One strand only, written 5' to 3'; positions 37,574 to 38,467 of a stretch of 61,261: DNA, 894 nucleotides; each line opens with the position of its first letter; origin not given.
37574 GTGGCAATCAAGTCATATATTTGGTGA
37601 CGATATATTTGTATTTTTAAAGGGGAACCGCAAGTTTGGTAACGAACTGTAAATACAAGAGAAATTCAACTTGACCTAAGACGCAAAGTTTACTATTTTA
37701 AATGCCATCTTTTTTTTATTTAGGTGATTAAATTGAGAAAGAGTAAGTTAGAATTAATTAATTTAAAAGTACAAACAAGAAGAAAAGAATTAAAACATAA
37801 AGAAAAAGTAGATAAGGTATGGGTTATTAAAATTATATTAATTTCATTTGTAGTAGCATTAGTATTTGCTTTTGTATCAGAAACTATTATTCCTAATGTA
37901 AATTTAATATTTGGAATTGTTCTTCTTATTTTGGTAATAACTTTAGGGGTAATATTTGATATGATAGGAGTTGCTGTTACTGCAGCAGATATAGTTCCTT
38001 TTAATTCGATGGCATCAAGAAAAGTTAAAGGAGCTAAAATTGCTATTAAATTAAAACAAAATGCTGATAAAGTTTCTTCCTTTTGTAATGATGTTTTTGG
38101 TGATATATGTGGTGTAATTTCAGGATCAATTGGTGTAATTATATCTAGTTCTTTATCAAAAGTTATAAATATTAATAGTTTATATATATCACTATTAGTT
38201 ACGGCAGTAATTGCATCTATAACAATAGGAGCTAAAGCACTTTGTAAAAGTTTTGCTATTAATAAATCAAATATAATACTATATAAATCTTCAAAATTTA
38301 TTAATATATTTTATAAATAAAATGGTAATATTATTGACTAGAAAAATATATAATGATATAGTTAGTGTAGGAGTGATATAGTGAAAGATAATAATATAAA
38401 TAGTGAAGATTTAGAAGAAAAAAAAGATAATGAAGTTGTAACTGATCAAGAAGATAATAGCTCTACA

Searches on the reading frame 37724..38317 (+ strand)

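Call 11: search_protein_families(library=pfam, proteins=[window:37724-38317:+], max_evalue=0.001)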
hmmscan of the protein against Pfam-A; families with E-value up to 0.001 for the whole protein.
window:37724-38317:+ (198 aa): 1 family
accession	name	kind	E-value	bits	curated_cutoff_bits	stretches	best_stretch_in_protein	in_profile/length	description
PF01595.25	CNNM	-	0.00019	21.6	28.4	1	67-198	2-129/181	Cyclin M transmembrane N-terminal domain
